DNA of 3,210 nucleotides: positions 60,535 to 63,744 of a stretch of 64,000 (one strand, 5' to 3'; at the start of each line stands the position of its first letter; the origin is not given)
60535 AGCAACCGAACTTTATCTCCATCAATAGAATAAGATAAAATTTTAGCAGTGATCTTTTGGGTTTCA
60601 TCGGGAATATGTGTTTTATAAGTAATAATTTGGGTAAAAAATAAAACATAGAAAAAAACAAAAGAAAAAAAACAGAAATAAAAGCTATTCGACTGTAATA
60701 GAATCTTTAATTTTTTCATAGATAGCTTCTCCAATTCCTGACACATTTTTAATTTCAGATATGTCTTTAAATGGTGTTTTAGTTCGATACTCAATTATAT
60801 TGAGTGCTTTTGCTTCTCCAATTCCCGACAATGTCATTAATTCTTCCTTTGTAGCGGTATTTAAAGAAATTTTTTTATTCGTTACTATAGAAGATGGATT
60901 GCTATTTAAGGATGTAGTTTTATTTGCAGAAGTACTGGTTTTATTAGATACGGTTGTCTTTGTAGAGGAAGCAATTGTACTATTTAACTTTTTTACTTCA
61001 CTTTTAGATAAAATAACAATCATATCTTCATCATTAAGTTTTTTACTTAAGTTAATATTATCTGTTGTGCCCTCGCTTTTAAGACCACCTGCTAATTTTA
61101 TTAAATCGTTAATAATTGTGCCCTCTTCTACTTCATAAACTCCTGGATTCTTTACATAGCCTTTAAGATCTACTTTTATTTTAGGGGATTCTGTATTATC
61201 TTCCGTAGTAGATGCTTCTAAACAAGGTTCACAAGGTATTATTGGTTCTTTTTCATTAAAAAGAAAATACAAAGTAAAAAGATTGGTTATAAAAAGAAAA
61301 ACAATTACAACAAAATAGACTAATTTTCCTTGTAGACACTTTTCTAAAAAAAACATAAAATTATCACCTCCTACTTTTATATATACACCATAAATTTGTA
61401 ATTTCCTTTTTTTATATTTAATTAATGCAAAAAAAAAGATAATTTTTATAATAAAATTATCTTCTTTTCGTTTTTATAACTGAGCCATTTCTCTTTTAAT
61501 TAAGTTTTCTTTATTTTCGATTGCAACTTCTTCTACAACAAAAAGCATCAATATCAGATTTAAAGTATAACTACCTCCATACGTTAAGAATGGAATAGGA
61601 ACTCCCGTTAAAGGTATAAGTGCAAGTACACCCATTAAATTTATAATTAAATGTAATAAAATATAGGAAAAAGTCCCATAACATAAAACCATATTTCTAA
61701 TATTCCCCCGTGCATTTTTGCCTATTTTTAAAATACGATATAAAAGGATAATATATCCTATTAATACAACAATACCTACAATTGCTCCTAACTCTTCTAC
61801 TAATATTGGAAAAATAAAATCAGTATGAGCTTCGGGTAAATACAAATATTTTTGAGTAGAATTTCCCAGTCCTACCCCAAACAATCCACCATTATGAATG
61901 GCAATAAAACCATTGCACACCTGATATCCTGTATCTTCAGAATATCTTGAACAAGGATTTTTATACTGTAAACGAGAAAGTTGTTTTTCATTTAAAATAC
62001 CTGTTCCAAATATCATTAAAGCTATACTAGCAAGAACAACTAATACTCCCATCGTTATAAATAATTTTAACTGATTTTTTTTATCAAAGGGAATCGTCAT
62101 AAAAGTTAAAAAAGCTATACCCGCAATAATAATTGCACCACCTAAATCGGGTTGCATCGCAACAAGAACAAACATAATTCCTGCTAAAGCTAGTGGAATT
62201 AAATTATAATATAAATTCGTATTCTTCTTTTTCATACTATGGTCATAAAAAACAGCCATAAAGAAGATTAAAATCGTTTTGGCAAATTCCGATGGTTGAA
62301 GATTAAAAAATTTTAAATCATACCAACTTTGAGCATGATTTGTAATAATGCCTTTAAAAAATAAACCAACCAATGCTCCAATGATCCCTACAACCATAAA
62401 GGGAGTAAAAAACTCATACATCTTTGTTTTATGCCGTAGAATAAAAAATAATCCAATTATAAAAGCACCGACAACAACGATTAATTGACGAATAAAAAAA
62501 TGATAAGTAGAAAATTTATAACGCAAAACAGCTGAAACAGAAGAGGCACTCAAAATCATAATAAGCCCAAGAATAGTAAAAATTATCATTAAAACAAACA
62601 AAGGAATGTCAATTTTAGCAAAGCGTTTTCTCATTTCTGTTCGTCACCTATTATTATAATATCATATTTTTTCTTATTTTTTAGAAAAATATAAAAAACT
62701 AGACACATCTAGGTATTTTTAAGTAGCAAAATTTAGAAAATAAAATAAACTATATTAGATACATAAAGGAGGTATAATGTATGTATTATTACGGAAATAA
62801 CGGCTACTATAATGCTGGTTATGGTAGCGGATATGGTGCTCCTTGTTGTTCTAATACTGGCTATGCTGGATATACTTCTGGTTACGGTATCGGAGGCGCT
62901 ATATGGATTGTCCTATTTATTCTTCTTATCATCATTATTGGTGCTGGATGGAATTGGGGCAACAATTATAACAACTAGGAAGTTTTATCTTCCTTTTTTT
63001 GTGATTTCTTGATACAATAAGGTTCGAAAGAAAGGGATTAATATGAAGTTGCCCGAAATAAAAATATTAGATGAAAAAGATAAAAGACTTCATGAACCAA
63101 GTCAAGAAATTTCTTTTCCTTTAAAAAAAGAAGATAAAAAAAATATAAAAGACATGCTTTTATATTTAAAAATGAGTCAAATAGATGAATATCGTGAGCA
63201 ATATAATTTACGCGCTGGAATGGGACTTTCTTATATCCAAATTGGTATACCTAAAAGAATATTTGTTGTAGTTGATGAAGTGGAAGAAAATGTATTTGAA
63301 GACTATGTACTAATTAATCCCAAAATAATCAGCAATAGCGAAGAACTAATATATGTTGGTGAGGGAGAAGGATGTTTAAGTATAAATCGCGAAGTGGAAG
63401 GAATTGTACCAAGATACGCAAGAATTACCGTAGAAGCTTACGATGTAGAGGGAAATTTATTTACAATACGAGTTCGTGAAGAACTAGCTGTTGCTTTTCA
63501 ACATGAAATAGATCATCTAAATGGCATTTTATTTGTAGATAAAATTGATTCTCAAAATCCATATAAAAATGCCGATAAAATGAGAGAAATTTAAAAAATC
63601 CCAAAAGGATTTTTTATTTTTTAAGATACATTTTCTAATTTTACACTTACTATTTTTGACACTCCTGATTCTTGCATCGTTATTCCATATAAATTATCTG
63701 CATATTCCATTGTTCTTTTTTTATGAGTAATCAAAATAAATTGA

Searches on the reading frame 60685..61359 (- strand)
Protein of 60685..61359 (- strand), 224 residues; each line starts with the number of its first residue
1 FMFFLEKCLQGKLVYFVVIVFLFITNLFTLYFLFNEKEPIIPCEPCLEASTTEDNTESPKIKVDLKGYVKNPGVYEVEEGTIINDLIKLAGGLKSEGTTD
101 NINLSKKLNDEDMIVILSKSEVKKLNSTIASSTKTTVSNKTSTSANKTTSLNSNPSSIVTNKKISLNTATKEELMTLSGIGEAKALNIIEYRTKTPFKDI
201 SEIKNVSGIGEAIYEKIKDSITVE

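Call 8: search_protein_families(library=pfam, proteins=[window:60685-61356:-], max_evalue=0.01)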
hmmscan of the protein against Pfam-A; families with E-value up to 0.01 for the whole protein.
window:60685-61356:- (223 aa): 7 families
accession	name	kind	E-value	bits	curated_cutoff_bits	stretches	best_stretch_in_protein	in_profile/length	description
PF12836.13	HHH_3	-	1.1e-18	67.5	27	1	159-221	2-65/65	Helix-hairpin-helix motif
PF10531.15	SLBB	-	9.4e-15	54.6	27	1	61-115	1-54/55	SLBB domain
PF00633.29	HHH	-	3.3e-09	36.6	24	1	164-190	4-30/30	Helix-hairpin-helix motif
PF14520.12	HHH_5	-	0.00013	22.8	27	0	168-189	32-53/57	Helix-hairpin-helix domain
PF22461.2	SLBB_2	-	0.00015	22.2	27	1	61-111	2-50/79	SLBB domain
PF03934.19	T2SSK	-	0.0059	17.4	24.2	1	165-222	3-62/63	Type II secretion system (T2SS), protein K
PF12826.13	HHH_2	-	0.0075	16.8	27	0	165-193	29-57/64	Helix-hairpin-helix motif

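Call 10: find_encoding_contigs(protein=window:60685-61359:-, flank=3000, max_places=6)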
Protein window:60685-61359:- (224 aa): no gene with exactly this product is on record in the collection.

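Call 12: find_encoding_contigs(protein=window:60685-61356:-, flank=3000, max_places=6)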
Protein window:60685-61356:- (223 aa): 11 contigs read that carry it; 4 places shown.
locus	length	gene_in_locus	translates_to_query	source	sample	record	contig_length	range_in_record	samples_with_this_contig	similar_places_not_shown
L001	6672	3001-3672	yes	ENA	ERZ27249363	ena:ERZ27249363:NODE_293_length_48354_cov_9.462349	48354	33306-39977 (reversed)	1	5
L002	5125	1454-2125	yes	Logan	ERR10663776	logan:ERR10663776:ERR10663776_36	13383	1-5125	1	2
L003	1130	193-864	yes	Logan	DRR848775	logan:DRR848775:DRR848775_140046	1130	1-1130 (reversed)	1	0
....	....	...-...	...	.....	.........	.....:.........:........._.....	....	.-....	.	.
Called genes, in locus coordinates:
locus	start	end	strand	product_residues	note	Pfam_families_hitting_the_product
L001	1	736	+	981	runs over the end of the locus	PF02463:SMC_N, PF13175:AAA_15, PF13304:AAA_21, PF13476:AAA_23, PF13555:AAA_29 (weak), PF06470:SMC_hinge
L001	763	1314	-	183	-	PF01327:Pep_deformylase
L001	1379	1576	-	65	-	-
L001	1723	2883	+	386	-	PF01098:FTSW_RODA_SPOVE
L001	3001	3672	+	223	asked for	PF10531:SLBB, PF00633:HHH (weak), PF12836:HHH_3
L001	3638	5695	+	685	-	PF13567:DUF4131, PF03772:Competence, PF00753:Lactamase_B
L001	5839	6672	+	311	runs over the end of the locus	PF06144:DNA_pol3_delta, PF21694:DNA_pol3_delta_C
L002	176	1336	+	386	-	PF01098:FTSW_RODA_SPOVE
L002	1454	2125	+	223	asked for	PF10531:SLBB, PF00633:HHH (weak), PF12836:HHH_3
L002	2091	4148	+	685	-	PF13567:DUF4131, PF03772:Competence, PF00753:Lactamase_B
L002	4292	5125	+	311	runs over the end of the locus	PF06144:DNA_pol3_delta, PF21694:DNA_pol3_delta_C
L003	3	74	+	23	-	?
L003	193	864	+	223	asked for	PF10531:SLBB, PF00633:HHH (weak), PF12836:HHH_3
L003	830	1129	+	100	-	?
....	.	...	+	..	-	?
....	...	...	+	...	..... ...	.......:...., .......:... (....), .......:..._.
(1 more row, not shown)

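Call 13: find_homologous_proteins(query=window:60688-61356:-, max_evalue=1e-10)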
Query window:60688-61356:- (223 aa): 7086 proteins with E <= 1e-10 among 8000 candidates; the best 120 are listed.
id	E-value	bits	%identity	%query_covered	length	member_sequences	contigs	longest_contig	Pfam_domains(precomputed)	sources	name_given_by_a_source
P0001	8.6e-133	458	99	100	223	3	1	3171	PF10531.16,PF12836.14,PF00633.30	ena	-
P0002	2.8e-77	277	65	99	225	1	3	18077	PF10531.16,PF14520.13,PF12836.14,PF00633.30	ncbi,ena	-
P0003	2.1e-73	264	63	100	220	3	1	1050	PF10531.16,PF12836.14,PF22461.3,PF00633.30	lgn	-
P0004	4.0e-73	263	64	100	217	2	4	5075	PF10531.16,PF12836.14,PF22461.3,PF00633.30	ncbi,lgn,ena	-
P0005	5.0e-72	260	63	100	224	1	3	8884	PF10531.16,PF12836.14,PF22461.3,PF00633.30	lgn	-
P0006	3.6e-71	257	62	100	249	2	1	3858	PF10531.16,PF12836.14,PF22461.3,PF00633.30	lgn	-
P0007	3.2e-70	254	59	100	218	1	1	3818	PF10531.16,PF12836.14,PF22461.3,PF00633.30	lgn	-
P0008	1.0e-69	252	60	100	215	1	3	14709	PF10531.16,PF12836.14,PF00633.30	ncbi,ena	-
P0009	1.3e-69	252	58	100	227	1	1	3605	PF10531.16,PF12836.14,PF22461.3,PF00633.30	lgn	-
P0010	2.0e-69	251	58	100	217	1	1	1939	PF10531.16,PF12836.14,PF00633.30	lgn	-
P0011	2.9e-69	251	58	99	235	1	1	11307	PF10531.16,PF12836.14,PF00633.30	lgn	-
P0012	4.5e-69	250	59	100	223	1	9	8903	PF10531.16,PF12836.14,PF22461.3,PF00633.30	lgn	-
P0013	4.8e-69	250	58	100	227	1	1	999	PF10531.16,PF12836.14,PF22461.3,PF00633.30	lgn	-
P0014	7.7e-69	249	58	100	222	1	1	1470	PF10531.16,PF12836.14,PF22461.3,PF00633.30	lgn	-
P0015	2.0e-68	248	61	100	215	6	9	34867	PF10531.16,PF12836.14,PF00633.30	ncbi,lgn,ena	-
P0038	1.3e-61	226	56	100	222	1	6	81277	PF10531.16,PF14520.13,PF12836.14,PF22461.3,PF00633.30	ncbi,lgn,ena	-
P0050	1.5e-58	216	55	100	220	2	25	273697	PF10531.16,PF14520.13,PF12836.14,PF22461.3,PF00633.30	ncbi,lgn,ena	-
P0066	2.2e-53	199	53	90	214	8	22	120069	PF10531.16,PF12836.14,PF00633.30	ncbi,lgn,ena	-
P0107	1.4e-42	164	54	81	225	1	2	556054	PF10531.16,PF14520.13,PF12836.14,PF03934.20,PF22461.3,PF00633.30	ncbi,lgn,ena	-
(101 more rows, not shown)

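Call 14: find_encoding_contigs(protein=P0002, flank=10000, max_places=2)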
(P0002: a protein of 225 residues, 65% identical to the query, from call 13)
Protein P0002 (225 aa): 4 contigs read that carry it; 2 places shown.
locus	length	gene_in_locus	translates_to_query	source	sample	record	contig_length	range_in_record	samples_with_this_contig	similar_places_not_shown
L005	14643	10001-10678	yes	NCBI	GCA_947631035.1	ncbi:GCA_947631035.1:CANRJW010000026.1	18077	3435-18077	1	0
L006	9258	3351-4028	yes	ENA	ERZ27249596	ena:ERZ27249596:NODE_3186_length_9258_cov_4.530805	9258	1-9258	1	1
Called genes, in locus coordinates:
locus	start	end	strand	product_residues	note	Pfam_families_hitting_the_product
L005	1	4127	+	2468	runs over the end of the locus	PF00404:Dockerin_1 (faint), PF05342:Peptidase_M26_N, PF07580:Peptidase_M26_C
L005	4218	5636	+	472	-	PF14690:Zn_ribbon_ISL3, PF01610:DDE_Tnp_ISL3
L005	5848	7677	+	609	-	-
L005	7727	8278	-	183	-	PF01327:Pep_deformylase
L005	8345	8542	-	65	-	-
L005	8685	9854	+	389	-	PF01098:FTSW_RODA_SPOVE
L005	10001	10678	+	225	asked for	PF10531:SLBB, PF12836:HHH_3, PF00633:HHH (weak), PF14520:HHH_5 (faint)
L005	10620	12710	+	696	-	PF13567:DUF4131, PF03772:Competence, PF00753:Lactamase_B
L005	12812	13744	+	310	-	PF06144:DNA_pol3_delta, PF21694:DNA_pol3_delta_C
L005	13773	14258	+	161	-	PF01230:HIT (weak)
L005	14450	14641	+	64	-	?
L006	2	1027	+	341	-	?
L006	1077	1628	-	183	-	PF01327:Pep_deformylase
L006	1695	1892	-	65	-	-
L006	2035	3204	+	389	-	PF01098:FTSW_RODA_SPOVE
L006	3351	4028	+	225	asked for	PF10531:SLBB, PF12836:HHH_3, PF00633:HHH (weak), PF14520:HHH_5 (faint)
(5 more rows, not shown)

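Call 15: find_encoding_contigs(protein=P0050, flank=10000, max_places=2)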
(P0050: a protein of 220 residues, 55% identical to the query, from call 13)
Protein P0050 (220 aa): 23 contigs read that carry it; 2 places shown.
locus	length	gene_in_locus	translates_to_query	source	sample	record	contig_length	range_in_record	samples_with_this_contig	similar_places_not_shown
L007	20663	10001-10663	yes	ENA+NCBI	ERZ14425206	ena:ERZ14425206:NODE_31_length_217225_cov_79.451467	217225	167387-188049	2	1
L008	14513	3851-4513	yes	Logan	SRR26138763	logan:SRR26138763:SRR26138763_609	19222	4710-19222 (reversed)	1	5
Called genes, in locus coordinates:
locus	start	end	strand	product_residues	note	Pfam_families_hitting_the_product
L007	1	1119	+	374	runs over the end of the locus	-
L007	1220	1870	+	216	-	PF14622:Ribonucleas_3_3, PF00636:Ribonuclease_3, PF00035:dsrm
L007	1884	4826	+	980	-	PF02463:SMC_N, PF13175:AAA_15 (weak), PF13304:AAA_21 (weak), PF13476:AAA_23, PF13555:AAA_29 (weak), PF06470:SMC_hinge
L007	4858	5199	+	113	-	PF12674:Zn_ribbon_2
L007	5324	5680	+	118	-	-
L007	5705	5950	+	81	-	PF12636:DUF3781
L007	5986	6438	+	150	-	-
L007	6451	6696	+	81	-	PF07505:DUF5131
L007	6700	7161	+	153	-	PF07505:DUF5131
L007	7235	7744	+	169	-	PF01381:HTH_3, PF12844:HTH_19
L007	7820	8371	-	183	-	PF01327:Pep_deformylase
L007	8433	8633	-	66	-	-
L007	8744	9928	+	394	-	PF01098:FTSW_RODA_SPOVE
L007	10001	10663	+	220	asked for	PF10531:SLBB, PF22461:SLBB_2 (weak), PF00633:HHH (faint), PF12836:HHH_3, PF14520:HHH_5 (faint)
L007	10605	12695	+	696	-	PF03772:Competence, PF00753:Lactamase_B (weak)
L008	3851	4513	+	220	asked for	PF10531:SLBB, PF22461:SLBB_2 (weak), PF00633:HHH (faint), PF12836:HHH_3, PF14520:HHH_5 (faint)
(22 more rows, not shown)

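Call 16: find_encoding_contigs(protein=P0038, flank=10000, max_places=2)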
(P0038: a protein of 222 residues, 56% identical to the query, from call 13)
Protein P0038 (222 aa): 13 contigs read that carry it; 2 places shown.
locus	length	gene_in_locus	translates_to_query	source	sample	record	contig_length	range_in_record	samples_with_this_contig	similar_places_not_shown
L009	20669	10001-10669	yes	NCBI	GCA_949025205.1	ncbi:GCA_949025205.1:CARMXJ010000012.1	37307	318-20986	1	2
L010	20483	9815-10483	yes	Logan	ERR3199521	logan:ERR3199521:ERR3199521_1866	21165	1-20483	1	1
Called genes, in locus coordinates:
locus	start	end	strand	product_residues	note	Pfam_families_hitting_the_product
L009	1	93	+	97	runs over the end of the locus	-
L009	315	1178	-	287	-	PF01297:ZnuA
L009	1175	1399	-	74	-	PF01809:YidD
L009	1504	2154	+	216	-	PF14622:Ribonucleas_3_3, PF00636:Ribonuclease_3, PF00035:dsrm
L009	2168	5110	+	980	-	PF02463:SMC_N, PF13175:AAA_15 (weak), PF13304:AAA_21 (weak), PF13476:AAA_23, PF13555:AAA_29 (weak), PF06470:SMC_hinge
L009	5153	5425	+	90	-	-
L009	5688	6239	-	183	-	PF01327:Pep_deformylase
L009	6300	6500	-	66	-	-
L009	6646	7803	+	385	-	PF01098:FTSW_RODA_SPOVE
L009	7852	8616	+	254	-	-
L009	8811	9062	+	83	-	-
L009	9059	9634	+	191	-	-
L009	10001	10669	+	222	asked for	PF10531:SLBB, PF22461:SLBB_2 (weak), PF12836:HHH_3, PF14520:HHH_5 (faint), PF00633:HHH (weak)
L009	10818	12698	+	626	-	PF13567:DUF4131 (weak), PF03772:Competence, PF00753:Lactamase_B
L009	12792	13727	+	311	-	PF06144:DNA_pol3_delta, PF21694:DNA_pol3_delta_C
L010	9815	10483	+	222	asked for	PF10531:SLBB, PF22461:SLBB_2 (weak), PF12836:HHH_3, PF14520:HHH_5 (faint), PF00633:HHH (weak)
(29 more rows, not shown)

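Call 76: find_encoding_contigs(protein=P0107, flank=4000, max_places=2)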
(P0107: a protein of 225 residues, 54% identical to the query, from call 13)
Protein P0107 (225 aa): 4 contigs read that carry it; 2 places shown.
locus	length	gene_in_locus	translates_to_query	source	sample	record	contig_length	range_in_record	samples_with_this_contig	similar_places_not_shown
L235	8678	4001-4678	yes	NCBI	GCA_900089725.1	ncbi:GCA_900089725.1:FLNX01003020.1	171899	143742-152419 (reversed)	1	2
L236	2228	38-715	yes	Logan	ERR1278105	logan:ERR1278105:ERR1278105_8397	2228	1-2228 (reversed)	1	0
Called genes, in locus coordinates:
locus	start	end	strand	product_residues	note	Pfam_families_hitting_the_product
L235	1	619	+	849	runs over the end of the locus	PF01624:MutS_I, PF05192:MutS_III, PF05190:MutS_IV, PF00488:MutS_V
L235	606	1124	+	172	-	-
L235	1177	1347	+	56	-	-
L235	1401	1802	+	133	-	PF01029:NusB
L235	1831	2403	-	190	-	PF01327:Pep_deformylase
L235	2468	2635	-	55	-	-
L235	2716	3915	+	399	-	PF01098:FTSW_RODA_SPOVE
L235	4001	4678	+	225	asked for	PF10531:SLBB, PF22461:SLBB_2 (weak), PF12836:HHH_3, PF14520:HHH_5 (faint), PF00633:HHH, PF03934:T2SSK (weak)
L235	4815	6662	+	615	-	PF13567:DUF4131, PF03772:Competence, PF00753:Lactamase_B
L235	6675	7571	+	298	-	PF17761:DUF1016_N, PF13588:HSDR_N_2 (faint), PF06250:YhcG_C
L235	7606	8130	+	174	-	-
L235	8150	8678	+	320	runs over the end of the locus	PF06144:DNA_pol3_delta, PF21694:DNA_pol3_delta_C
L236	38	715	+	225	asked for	PF10531:SLBB, PF22461:SLBB_2 (weak), PF12836:HHH_3, PF14520:HHH_5 (faint), PF00633:HHH, PF03934:T2SSK (weak)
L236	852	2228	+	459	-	?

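Call 77: find_encoding_contigs(protein=P0066, flank=4000, max_places=2)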
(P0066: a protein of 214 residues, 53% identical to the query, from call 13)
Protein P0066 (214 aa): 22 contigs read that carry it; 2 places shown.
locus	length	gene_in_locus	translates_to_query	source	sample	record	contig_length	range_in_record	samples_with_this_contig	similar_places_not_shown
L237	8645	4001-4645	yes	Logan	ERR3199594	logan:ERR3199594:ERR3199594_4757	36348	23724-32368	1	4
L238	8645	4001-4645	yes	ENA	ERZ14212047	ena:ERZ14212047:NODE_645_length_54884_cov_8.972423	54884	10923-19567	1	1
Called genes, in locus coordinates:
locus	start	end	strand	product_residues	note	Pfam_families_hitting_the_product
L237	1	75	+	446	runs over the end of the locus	PF00437:T2SSE, PF27713:UCP018868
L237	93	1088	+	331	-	PF00482:T2SSF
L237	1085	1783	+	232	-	PF00482:T2SSF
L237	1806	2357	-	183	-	PF01327:Pep_deformylase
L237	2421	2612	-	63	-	-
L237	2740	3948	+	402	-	PF01098:FTSW_RODA_SPOVE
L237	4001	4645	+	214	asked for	PF10531:SLBB, PF00633:HHH (weak), PF12836:HHH_3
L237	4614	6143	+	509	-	PF13567:DUF4131, PF03772:Competence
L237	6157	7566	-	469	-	PF00239:Resolvase, PF13408:Zn_ribbon_recom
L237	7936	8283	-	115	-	PF12844:HTH_19, PF13560:HTH_31, PF01381:HTH_3, PF07022:Phage_CI_repr (faint), PF13443:HTH_26 (weak)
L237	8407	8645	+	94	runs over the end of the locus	-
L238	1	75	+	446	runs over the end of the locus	PF00437:T2SSE, PF27713:UCP018868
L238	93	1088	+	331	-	PF00482:T2SSF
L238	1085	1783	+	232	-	PF00482:T2SSF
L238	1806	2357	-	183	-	PF01327:Pep_deformylase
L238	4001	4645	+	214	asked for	PF10531:SLBB, PF00633:HHH (weak), PF12836:HHH_3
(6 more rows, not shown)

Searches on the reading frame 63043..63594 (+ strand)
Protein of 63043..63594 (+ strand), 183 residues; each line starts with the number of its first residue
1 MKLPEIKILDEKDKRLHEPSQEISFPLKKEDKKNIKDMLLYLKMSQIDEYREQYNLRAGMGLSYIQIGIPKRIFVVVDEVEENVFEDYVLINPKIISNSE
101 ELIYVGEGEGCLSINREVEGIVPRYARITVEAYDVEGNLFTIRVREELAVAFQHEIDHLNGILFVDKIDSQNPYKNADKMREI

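Call 8: search_protein_families(library=pfam, proteins=[window:63043-63594:+], max_evalue=0.01)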
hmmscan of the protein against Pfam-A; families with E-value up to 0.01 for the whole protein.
window:63043-63594:+ (183 aa): 1 family
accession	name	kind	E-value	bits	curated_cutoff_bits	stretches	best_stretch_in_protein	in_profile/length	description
PF01327.26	Pep_deformylase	-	8e-38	129.9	22.8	1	7-172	3-154/156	Polypeptide deformylase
